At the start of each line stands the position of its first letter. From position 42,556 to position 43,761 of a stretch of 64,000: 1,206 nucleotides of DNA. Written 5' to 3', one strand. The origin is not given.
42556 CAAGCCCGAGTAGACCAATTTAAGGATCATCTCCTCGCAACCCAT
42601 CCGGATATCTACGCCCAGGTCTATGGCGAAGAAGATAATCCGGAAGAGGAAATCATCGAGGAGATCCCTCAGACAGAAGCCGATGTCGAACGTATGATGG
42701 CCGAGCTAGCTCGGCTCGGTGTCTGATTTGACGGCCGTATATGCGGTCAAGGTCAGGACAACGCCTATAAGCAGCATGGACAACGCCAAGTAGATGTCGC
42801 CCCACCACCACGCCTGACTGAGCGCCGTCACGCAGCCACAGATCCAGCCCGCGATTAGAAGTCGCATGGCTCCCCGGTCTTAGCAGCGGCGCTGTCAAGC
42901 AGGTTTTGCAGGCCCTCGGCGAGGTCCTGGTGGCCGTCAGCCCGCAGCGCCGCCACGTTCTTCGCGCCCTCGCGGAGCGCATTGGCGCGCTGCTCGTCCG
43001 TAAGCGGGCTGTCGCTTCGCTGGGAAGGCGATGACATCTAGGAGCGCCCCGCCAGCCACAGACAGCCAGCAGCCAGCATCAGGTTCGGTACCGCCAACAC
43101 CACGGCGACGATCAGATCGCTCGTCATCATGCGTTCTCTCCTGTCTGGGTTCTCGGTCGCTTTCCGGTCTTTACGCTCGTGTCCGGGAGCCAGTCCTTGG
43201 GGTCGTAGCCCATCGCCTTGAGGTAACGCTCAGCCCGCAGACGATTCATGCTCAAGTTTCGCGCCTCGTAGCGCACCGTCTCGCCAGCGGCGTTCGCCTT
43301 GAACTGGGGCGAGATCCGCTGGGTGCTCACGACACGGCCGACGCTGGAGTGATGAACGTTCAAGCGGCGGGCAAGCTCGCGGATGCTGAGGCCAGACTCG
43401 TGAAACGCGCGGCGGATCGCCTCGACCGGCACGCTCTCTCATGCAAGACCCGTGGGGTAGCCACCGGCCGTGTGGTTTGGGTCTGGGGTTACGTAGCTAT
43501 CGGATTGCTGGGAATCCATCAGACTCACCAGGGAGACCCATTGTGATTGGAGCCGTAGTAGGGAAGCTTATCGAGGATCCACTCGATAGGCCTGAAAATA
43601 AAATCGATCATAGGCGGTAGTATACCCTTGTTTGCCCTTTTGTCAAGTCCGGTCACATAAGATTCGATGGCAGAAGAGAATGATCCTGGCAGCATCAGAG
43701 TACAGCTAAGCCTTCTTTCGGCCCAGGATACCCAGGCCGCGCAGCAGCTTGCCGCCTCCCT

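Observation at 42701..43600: Antisense four-gene cassette (HTH regulator plus three coupled micro-proteins) inserted between the tail chaperone and tape-measure genes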

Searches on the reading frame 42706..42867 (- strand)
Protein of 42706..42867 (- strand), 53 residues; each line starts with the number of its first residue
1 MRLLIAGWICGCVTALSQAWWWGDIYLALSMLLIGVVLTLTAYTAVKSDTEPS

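Call 6: search_protein_families(library=pfam, proteins=[window:42706-42867:-], max_evalue=0.1)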
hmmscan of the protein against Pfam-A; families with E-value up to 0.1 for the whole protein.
window:42706-42867:- (53 aa): 1 family
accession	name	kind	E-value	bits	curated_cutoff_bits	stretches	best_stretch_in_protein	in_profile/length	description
PF07332.16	Phage_holin_3_6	-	0.015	15.8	28.4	1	10-50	56-98/116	Putative Actinobacterial Holin-X, holin superfamily III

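Call 29: search_protein_families(library=phrogs, proteins=[window:42706-42867:-], max_evalue=0.1)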
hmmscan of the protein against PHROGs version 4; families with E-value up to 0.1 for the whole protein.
window:42706-42867:- (53 aa): 2 families
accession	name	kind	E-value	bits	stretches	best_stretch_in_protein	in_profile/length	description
phrog_22388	-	moron, auxiliary metabolic gene and host takeover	0.0023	19.4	1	10-45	24-59/112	membrane protein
phrog_22308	-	unknown function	0.042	15.2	1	28-50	5-27/66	-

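Call 30: search_protein_families(library=padloc, proteins=[window:42706-42867:-], max_evalue=1)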
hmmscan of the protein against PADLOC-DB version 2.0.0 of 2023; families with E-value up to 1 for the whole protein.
window:42706-42867:- (53 aa): 0 families

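Call 31: search_protein_families(library=ncbifam, proteins=[window:42706-42867:-], max_evalue=1)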
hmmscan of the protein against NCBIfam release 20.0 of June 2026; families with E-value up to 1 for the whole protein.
window:42706-42867:- (53 aa): 1 family
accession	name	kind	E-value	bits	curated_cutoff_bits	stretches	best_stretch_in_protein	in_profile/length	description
NF033232.1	small_YtzI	equivalog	0.67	9.4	33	0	25-47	3-25/41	YtzI protein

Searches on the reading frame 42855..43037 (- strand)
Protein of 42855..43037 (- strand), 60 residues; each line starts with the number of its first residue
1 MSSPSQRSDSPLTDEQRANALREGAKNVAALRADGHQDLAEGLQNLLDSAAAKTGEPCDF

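Call 6: search_protein_families(library=pfam, proteins=[window:42855-43037:-], max_evalue=0.1)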
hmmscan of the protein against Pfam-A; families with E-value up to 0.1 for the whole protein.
window:42855-43037:- (60 aa): 1 family
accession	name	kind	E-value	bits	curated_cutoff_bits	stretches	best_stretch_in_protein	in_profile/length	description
PF16699.10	CSTF1_dimer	-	0.0067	16.6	26.6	1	31-59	17-43/57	Cleavage stimulation factor subunit 1, dimerisation domain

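Call 29: search_protein_families(library=phrogs, proteins=[window:42855-43037:-], max_evalue=0.1)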
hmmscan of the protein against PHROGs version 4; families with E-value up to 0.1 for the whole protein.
window:42855-43037:- (60 aa): 3 families
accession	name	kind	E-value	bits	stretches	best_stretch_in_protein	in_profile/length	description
phrog_1718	-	tail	0.01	15.8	1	13-52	301-339/559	tail protein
phrog_35337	-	unknown function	0.011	16.6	1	16-33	11-28/49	-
phrog_5947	-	unknown function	0.062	14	1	36-56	8-28/55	-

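Call 30: search_protein_families(library=padloc, proteins=[window:42855-43037:-], max_evalue=1)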
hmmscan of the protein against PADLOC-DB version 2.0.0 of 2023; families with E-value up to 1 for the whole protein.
window:42855-43037:- (60 aa): 0 families

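Call 31: search_protein_families(library=ncbifam, proteins=[window:42855-43037:-], max_evalue=1)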
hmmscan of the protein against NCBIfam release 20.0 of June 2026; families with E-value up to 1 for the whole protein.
window:42855-43037:- (60 aa): 0 families

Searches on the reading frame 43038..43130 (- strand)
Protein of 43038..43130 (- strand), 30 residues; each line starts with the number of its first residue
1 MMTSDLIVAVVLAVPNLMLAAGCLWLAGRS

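Call 6: search_protein_families(library=pfam, proteins=[window:43038-43130:-], max_evalue=0.1)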
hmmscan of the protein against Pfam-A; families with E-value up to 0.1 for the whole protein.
window:43038-43130:- (30 aa): 0 families

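Call 29: search_protein_families(library=phrogs, proteins=[window:43038-43130:-], max_evalue=0.1)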
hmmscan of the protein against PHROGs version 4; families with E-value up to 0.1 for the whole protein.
window:43038-43130:- (30 aa): 1 family
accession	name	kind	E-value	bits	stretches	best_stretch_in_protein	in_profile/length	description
phrog_13448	-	unknown function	0.024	15.3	1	17-30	10-23/43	-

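Call 30: search_protein_families(library=padloc, proteins=[window:43038-43130:-], max_evalue=1)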
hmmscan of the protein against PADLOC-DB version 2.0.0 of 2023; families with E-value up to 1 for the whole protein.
window:43038-43130:- (30 aa): 0 families

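Call 31: search_protein_families(library=ncbifam, proteins=[window:43038-43130:-], max_evalue=1)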
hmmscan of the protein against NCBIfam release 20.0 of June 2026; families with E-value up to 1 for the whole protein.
window:43038-43130:- (30 aa): 0 families

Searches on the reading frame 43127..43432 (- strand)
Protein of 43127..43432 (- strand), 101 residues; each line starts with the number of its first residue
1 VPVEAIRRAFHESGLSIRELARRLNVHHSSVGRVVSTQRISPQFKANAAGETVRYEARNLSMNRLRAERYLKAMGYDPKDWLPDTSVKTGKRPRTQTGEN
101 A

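Call 6: search_protein_families(library=pfam, proteins=[window:43127-43432:-], max_evalue=0.1)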
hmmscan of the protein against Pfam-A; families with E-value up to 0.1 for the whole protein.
window:43127-43432:- (101 aa): 16 families
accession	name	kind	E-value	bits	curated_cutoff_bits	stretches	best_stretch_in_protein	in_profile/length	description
PF13936.12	HTH_38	-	1.4e-06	28.3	27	1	4-35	11-41/44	Helix-turn-helix domain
PF13560.12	HTH_31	-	0.00064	20.4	27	1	11-40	11-40/64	Helix-turn-helix domain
PF01381.28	HTH_3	-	0.0011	19.4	23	1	12-36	7-31/55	Helix-turn-helix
PF01527.26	HTH_Tnp_1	-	0.0012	19.4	24.1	1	4-33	14-42/75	Transposase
PF20432.4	Xre-like-HTH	-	0.0017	19.1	25.8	1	2-42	11-52/63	Antitoxin Xre-like helix-turn-helix domain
PF12802.13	MarR_2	-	0.0022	18.6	27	1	12-35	18-41/61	MarR family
PF13384.12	HTH_23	-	0.0026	18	24.6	1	10-36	14-39/50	Homeodomain-like domain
PF13556.12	HTH_30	-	0.011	16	27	1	8-31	6-29/59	PucR C-terminal helix-turn-helix domain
PF25787.1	HTH_SB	-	0.012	15.9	43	1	10-37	18-45/53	Sleeping Beauty transposase HTH domain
PF13542.12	HTH_Tnp_ISL3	-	0.019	14.8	27.4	1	13-35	27-47/51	Helix-turn-helix domain of transposase family ISL3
PF15978.11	TnsD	-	0.02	14.4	32.4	1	4-52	188-237/355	Tn7-like transposition protein D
PF11427.14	HTH_Tnp_Tc3_1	-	0.021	15.1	21.1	1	9-29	15-35/50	Tc3 transposase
PF04552.19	Sigma54_DBD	-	0.027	14.6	22.8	1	14-41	49-76/160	Sigma-54, DNA binding domain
PF01047.28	MarR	-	0.042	14.2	24.6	1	10-35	13-38/59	MarR family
PF09339.16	HTH_IclR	-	0.052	13.8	22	1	11-37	15-41/52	IclR helix-turn-helix domain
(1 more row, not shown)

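Call 10: search_dna_similar(query=window:43127-43432:-, collection=phages, mode=protein, max_rows=25, max_evalue=0.01)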
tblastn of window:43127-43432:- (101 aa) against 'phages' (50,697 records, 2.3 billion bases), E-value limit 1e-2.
No match.

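Call 12: find_related_loci(query=window:43127-43432:-, collection=viral_contigs, flank=6000)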
Query window:43127-43432:- (101 aa) in viral_contigs; peptide patterns used: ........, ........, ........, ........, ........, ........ (x = any residue, [..] = any of these).
18 stretches matched a pattern, but none encodes a relative of the query by tblastn (E <= 1e-3).

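Call 13: find_encoding_contigs(protein=window:43127-43432:-, flank=8000, max_places=8)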
Protein window:43127-43432:- (101 aa): no gene with exactly this product is on record in the collection.

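Call 14: find_homologous_proteins(query=window:43127-43432:-, max_evalue=0.001)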
Query window:43127-43432:- (101 aa): 3 proteins with E <= 0.001 among 3 candidates.
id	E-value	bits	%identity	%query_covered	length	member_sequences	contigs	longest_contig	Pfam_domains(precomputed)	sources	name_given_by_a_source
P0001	2.4e-59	215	99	100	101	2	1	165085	PF13936.13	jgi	jgi:IS30 family transposase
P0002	3.8e-39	150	85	81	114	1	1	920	PF13936.13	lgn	-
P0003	1.8e-38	148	87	81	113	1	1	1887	PF13936.13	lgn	-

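Call 15: find_encoding_contigs(protein=P0001, flank=10000, max_places=6)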
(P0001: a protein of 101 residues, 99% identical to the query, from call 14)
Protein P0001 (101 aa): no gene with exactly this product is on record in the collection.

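Call 16: find_encoding_contigs(protein=P0003, flank=10000, max_places=6)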
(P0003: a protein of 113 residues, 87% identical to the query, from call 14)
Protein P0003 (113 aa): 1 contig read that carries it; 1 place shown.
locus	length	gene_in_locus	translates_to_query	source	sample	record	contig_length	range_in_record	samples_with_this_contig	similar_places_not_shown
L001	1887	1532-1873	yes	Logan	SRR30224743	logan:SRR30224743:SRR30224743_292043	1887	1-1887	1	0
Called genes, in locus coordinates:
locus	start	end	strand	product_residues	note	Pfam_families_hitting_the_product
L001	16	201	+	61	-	-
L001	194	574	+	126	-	-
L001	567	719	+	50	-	-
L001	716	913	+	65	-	-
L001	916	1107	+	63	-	-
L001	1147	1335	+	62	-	-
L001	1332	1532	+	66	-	-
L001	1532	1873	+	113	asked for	PF13936:HTH_38 (faint)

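Call 17: find_encoding_contigs(protein=P0002, flank=10000, max_places=6)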
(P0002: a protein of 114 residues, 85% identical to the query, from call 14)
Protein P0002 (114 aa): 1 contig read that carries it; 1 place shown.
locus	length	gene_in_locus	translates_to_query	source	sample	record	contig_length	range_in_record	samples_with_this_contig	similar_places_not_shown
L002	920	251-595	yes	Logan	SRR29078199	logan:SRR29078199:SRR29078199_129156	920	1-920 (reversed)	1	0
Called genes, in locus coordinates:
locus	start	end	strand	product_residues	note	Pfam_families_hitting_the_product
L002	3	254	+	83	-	?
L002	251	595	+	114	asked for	PF13936:HTH_38 (faint)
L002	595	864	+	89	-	-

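Call 29: search_protein_families(library=phrogs, proteins=[window:43127-43432:-, P0003], max_evalue=0.1)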
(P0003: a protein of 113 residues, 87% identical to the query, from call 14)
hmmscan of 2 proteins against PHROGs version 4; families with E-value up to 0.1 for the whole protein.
window:43127-43432:- (101 aa): 17 families
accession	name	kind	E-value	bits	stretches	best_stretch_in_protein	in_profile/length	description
phrog_664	-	DNA, RNA and nucleotide metabolism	7.5e-05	23.7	1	6-76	92-162/210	DNA binding protein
phrog_4779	-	transcription regulation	0.00034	22.1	1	4-46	5-47/98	transcriptional regulator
phrog_8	-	transcription regulation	0.00096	19.7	1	12-88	87-222/346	transcriptional regulator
phrog_769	-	transcription regulation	0.0029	18.6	1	4-38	14-48/89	transcriptional repressor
phrog_925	-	DNA, RNA and nucleotide metabolism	0.0031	18.2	1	3-38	6-41/67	HTH DNA binding protein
phrog_4583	-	transcription regulation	0.0033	18.4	1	4-36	13-45/81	transcriptional repressor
phrog_836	-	transcription regulation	0.0081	17.3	1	6-40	89-122/133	late transcriptional activator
phrog_1373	-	transcription regulation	0.0088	17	1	4-43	66-99/166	transcriptional regulator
phrog_1157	-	integration and excision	0.011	16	1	5-42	9-46/422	transposase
phrog_517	-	DNA, RNA and nucleotide metabolism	0.012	17.5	1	3-36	91-123/128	HTH DNA binding protein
phrog_7545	-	DNA, RNA and nucleotide metabolism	0.019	16.2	1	4-51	8-55/160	HNH endonuclease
phrog_14076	-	transcription regulation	0.07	14.7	0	3-83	15-77/86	transcriptional regulator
phrog_8446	-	DNA, RNA and nucleotide metabolism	0.07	13.8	1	4-49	62-107/211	HNH endonuclease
phrog_17819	-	unknown function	0.072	13.9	0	12-39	20-47/60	-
phrog_1468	-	transcription regulation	0.082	13.5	0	6-46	12-52/67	transcriptional repressor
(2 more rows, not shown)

P0003 (113 aa): 6 families
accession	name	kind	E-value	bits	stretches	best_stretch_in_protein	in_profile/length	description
phrog_664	-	DNA, RNA and nucleotide metabolism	0.0012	19.8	1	39-81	94-136/210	DNA binding protein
phrog_14161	-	other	0.0038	18.6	1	47-99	76-125/143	recombinase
phrog_4779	-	transcription regulation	0.013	17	1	37-85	7-57/98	transcriptional regulator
phrog_1381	-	moron, auxiliary metabolic gene and host takeover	0.04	14.2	1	33-69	13-50/264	plasmid antitoxin with HTH domain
phrog_836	-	transcription regulation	0.054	14.6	0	39-70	92-121/133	late transcriptional activator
phrog_769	-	transcription regulation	0.074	14.1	0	38-67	17-46/89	transcriptional repressor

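Call 30: search_protein_families(library=padloc, proteins=[window:43127-43432:-, P0003], max_evalue=1)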
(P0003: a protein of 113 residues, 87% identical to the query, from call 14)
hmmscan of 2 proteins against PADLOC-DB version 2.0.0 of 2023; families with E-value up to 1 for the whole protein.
window:43127-43432:- (101 aa): 1 family
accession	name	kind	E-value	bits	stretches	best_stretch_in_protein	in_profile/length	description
PDLC04142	capH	-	0.015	14.3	1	4-49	9-53/103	capH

P0003 (113 aa): 0 families

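Call 31: search_protein_families(library=ncbifam, proteins=[window:43127-43432:-, P0003], max_evalue=1)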
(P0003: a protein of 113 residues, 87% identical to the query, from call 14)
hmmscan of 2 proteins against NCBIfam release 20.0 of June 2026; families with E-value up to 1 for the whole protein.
window:43127-43432:- (101 aa): 9 families
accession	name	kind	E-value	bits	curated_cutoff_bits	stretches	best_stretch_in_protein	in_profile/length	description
TIGR04111.1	BcepMu_gp16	hypoth_equivalog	0.00023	21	34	1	4-39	3-38/55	phage-associated protein, BcepMu gp16 family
TIGR02607.1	antidote_HigA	equivalog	0.00058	19.7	47.7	1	12-39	18-45/81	HigA family addiction module antitoxin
NF040595.1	HTH_Cbp1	equivalog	0.00099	19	140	1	8-45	9-46/135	CRISPR DNA repeat-binding protein Cbp1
NF033546.1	transpos_IS21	equivalog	0.0015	18.2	160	1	8-48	2-33/294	IS21 family transposase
TIGR01764.1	excise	domain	0.081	13.3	28.8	1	15-40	2-27/49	excisionase family DNA-binding protein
NF033791.1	ActR_PrrA_rreg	equivalog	0.089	12.8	250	1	4-37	136-169/173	ActR/PrrA/RegA family redox response regulator transcription factor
NF033545.0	transpos_IS630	equivalog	0.1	12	100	1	10-36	8-34/299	IS630 family transposase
TIGR04381.1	HTH_TypR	domain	0.14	12.2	30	1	16-31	23-38/49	TyrR/PhhR family helix-turn-helix DNA-binding protein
TIGR00270.2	TIGR00270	equivalog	0.15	11.9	110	1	4-45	78-118/159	multiprotein bridging factor aMBF1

P0003 (113 aa): 5 families
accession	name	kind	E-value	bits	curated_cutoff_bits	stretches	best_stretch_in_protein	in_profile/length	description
TIGR02607.1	antidote_HigA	equivalog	0.0003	20.6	47.7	1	35-70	9-45/81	HigA family addiction module antitoxin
NF033546.1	transpos_IS21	equivalog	0.0085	15.6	160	1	41-80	4-45/294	IS21 family transposase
NF040595.1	HTH_Cbp1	equivalog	0.015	15.2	140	1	39-72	9-42/135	CRISPR DNA repeat-binding protein Cbp1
TIGR04111.1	BcepMu_gp16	hypoth_equivalog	0.036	14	34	1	37-70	5-38/55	phage-associated protein, BcepMu gp16 family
NF007374.1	PRK09877.1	equivalog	0.18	12.1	260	1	36-67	25-56/157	2,3-diketo-L-gulonate TRAP transporter small permease YiaM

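Call 55: search_protein_representatives(alignment_id=A1)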
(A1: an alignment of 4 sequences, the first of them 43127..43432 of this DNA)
Query: 4 sequences, 113 profile positions. Proteins with E-value up to 0.001 (for the whole library): 22; up to 1e-10: 2; up to 1e-30: 1. The best 22 are listed.
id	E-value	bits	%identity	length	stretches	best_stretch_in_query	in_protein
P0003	1.2e-67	240.8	-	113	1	1-113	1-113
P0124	3.2e-20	88.1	-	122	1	20-108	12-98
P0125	1.8e-10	56.7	-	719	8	35-72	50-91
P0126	1.2e-09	54.0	-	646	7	37-85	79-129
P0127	3.7e-09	52.4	-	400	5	31-66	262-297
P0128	6.0e-09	51.7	-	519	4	21-57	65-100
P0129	9.3e-09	51.1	-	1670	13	20-52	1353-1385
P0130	1.9e-07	46.9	-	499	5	34-67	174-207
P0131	3.8e-07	45.9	-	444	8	31-59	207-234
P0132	5.1e-07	45.5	-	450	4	34-67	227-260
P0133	7.9e-07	44.9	-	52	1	73-113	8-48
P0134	1.8e-06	43.8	-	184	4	40-73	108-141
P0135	2.7e-06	43.2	-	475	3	26-70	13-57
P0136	3.8e-05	39.5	-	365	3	31-68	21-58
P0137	6.4e-05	38.8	-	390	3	35-74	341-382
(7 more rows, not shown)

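Call 72: predict_structure(alignment_id=A1)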
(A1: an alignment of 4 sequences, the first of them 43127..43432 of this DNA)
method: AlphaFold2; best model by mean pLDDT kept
length: 101 residues; sequences in the alignment: 4
mean_pLDDT: 61.4   pTM: 0.34
mean pLDDT of the five models: 61.4, 59.4, 56.6, 55.3, 51.8
residues with pLDDT >= 90: 0; 70-90: 35; 50-70: 39; < 50: 27
segments of 3 or more residues with pLDDT < 50: 38-41, 57-62, 86-101
pLDDT, mean of each block of 10 residues (from residue 1): 68 79 81 60 59 51 62 72 50 35 43
secondary structure, 60 per line:
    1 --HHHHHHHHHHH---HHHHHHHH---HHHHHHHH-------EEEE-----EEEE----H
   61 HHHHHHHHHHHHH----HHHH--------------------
elements in order: H3-13 H17-24 H28-35 E43-46 E52-55 H60-73 H78-81

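Call 74: fold_search(model_id=the predicted structure, library=pdb)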
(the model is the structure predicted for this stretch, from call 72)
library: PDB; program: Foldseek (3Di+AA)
matches with E <= 10: 1049; with E <= 0.001: 0
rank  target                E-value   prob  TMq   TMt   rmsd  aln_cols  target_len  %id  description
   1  2ev6_A                3.5e-02  0.82  0.30  0.23  13.7        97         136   20  Bacillus subtilis manganese transport regulator (MNTR) bound to zinc (released 2006-03-07)
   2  2k27_MODEL_1_A        4.5e-02  0.57  0.28  0.19  29.2       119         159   14  Solution structure of Human Pax8 Paired Box Domain (released 2008-09-30)
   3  2ev6_B                1.0e-01  0.63  0.29  0.23  13.0        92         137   21  Bacillus subtilis manganese transport regulator (MNTR) bound to zinc (released 2006-03-07)
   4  2f5f_A                1.0e-01  0.60  0.29  0.23  13.7        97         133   20  Bacillus subtilis manganese transport regulator (MNTR) bound to manganese, AC conformation, pH 8.5 (released 2006-03-07)
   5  4hv5_B                1.1e-01  0.51  0.27  0.23  11.8        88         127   20  Structure of the MNTR FE2+ complex with E site metal binding (released 2012-11-14)
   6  2ev5_B                1.1e-01  0.51  0.27  0.22  11.9        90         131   21  Bacillus subtilis manganese transport regulator (MNTR) bound to calcium (released 2006-03-07)
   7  8b4h_A                1.1e-01  0.41  0.29  0.09  18.3       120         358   13  IstA transposase cleaved donor complex (released 2023-05-03)
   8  4go1_B                1.2e-01  0.84  0.33  0.12  12.6        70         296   16  Crystal Structure of full length transcription repressor LsrR from E. coli. (released 2013-04-24)
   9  1on2_A                1.2e-01  0.51  0.26  0.21  11.9        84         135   20  Bacillus subtilis Manganese Transport Regulator (MntR), D8M Mutant, Bound to Manganese (released 2003-07-15)
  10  2f5d_A                1.3e-01  0.44  0.26  0.22  10.1        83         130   22  Bacillus subtilis manganese transport regulator (MNTR) bound to manganese, AC conformation, pH 6.5 (released 2006-03-07)
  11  2ev5_A                1.3e-01  0.44  0.26  0.21  11.8        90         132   21  Bacillus subtilis manganese transport regulator (MNTR) bound to calcium (released 2006-03-07)
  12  2hyf_A                1.4e-01  0.54  0.28  0.23  14.1        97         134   20  The Structure of apo-MntR from Bacillus subtilis, selenomethionine derivative (released 2006-11-07)
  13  9c4c_F                1.4e-01  0.51  0.26  0.21  12.6        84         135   21  The structure of two MntR dimers bound to the native mnep promoter sequence (released 2024-08-14)
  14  4hx7_B                1.4e-01  0.47  0.26  0.21  11.2        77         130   21  Structure of MNTR E11K mutant complexed with Cd2+ (released 2012-11-21)
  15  4go1_A                1.6e-01  0.80  0.33  0.12  14.4        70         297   16  Crystal Structure of full length transcription repressor LsrR from E. coli. (released 2013-04-24)
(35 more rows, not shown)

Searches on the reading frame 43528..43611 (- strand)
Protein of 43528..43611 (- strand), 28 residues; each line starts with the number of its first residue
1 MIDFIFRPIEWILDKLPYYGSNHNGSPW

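Call 44: search_protein_families(library=pfam, proteins=[window:43528-43611:-], max_evalue=0.1)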
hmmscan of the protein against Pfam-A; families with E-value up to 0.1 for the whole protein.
seq(28 aa): 0 families

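Call 45: search_protein_families(library=phrogs, proteins=[window:43528-43611:-], max_evalue=0.1)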
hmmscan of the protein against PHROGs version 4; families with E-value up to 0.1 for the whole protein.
seq(28 aa): 0 families
